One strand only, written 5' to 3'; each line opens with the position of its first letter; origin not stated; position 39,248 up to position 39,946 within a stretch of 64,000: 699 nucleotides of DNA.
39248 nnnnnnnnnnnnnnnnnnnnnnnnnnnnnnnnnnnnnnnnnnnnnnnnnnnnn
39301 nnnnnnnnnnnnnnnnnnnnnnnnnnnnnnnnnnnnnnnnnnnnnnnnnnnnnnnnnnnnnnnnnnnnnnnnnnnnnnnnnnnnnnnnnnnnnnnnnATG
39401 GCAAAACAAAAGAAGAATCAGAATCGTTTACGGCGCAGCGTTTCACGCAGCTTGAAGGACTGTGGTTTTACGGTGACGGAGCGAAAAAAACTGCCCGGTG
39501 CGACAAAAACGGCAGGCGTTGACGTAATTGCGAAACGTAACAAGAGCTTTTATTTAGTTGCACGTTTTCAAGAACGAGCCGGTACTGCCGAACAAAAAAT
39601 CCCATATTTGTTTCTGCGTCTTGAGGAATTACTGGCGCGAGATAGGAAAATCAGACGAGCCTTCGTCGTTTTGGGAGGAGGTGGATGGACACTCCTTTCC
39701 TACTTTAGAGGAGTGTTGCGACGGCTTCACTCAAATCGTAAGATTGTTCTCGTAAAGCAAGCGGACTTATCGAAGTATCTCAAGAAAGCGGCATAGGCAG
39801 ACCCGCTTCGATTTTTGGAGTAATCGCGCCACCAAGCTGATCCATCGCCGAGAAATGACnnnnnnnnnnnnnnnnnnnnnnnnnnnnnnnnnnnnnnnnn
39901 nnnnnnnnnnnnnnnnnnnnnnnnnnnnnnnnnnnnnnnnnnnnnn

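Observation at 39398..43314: Unassigned three-gene cassette (small nuclease-like + PLD/MIT_C-like 553 aa + coupled 598-aa partner) in island cargo: candidate new defence/conflict system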

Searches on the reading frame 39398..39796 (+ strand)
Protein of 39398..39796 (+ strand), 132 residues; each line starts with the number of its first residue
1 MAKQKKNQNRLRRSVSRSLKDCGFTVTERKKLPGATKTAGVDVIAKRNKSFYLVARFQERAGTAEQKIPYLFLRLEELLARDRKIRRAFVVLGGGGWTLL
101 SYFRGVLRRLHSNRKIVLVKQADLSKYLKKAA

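Call 4: search_protein_families(library=pfam, proteins=[window:39398-39796:+], max_evalue=1)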
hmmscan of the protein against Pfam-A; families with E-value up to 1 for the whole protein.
window:39398-39796:+ (132 aa): 1 family
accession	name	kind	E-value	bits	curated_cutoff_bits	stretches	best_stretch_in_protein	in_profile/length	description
PF20472.4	PDDEXK_11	-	5.5e-07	29.9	23.7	1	34-98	46-106/145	PD-(D/E)XK nuclease superfamily domain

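Call 5: search_protein_families(library=padloc, proteins=[window:39398-39796:+], max_evalue=1)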
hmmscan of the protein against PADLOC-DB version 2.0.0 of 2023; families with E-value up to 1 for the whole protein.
window:39398-39796:+ (132 aa): 0 families

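Call 6: search_protein_families(library=ncbifam, proteins=[window:39398-39796:+], max_evalue=1)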
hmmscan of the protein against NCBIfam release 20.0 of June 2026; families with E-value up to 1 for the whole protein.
window:39398-39796:+ (132 aa): 0 families

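Call 61: search_protein_families(library=phrogs, proteins=[window:39398-39796:+], max_evalue=0.01)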
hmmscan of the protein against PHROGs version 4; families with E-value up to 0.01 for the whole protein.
window:39398-39796:+ (132 aa): 1 family
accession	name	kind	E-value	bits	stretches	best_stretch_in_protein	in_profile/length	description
phrog_6124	-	unknown function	6.8e-06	27.1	1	22-107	27-112/144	-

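Call 84: search_dna_similar(query=window:39398-39796:+, collection=plasmids, mode=protein, max_evalue=0.1, max_rows=25)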
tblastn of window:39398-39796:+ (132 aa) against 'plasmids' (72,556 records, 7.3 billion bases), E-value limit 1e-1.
No match.

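Call 85: search_dna_similar(query=window:39398-39796:+, collection=phages, mode=protein, max_evalue=0.1, max_rows=25)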
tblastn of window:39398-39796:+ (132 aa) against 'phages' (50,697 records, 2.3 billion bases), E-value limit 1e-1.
Records with a match: 34; places in all: 34; records where one place covers at least 80% of the query: 0.
Best place of each record, by identity: <60% 34.
By first word of the organism name: Synechococcus 23; Cyanophage 11.
By host as written in the record: - 25; Synechococcus 7; Synechococcus sp. 2.
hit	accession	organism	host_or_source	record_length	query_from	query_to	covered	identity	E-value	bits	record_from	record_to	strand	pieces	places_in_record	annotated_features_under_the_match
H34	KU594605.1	Cyanophage S-RIM50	Synechococcus sp.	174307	19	119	77%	29.5%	1e-2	40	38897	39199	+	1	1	hypothetical protein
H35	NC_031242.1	Cyanophage S-RIM50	Synechococcus sp.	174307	19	119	77%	29.5%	1e-2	40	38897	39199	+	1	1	hypothetical protein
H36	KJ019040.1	Synechococcus phage ACG-2014b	-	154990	23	104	62%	34.1%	4e-2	39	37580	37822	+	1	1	hypothetical protein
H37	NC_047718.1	Synechococcus phage ACG-2014b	-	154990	23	104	62%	34.1%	4e-2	39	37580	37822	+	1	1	hypothetical protein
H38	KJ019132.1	Synechococcus phage ACG-2014b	-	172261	23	104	62%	34.1%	4e-2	39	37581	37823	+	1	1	hypothetical protein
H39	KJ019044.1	Synechococcus phage ACG-2014b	-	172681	23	104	62%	34.1%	4e-2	39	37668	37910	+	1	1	hypothetical protein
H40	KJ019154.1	Synechococcus phage ACG-2014b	-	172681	23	104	62%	34.1%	4e-2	39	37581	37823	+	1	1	hypothetical protein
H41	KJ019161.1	Synechococcus phage ACG-2014b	-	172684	23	104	62%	34.1%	4e-2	39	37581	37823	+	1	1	hypothetical protein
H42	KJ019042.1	Synechococcus phage ACG-2014b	-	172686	23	104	62%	34.1%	4e-2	39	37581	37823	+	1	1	hypothetical protein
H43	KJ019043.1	Synechococcus phage ACG-2014b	-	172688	23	104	62%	34.1%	4e-2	39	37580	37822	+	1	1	hypothetical protein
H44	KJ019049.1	Synechococcus phage ACG-2014b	-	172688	23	104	62%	34.1%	4e-2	39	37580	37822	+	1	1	hypothetical protein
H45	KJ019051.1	Synechococcus phage ACG-2014b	-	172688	23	104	62%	34.1%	4e-2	39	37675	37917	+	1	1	hypothetical protein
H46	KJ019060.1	Synechococcus phage ACG-2014b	-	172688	23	104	62%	34.1%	4e-2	39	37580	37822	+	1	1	hypothetical protein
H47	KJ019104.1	Synechococcus phage ACG-2014b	-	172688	23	104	62%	34.1%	4e-2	39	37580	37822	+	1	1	hypothetical protein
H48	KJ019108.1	Synechococcus phage ACG-2014b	-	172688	23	104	62%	34.1%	4e-2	39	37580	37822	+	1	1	hypothetical protein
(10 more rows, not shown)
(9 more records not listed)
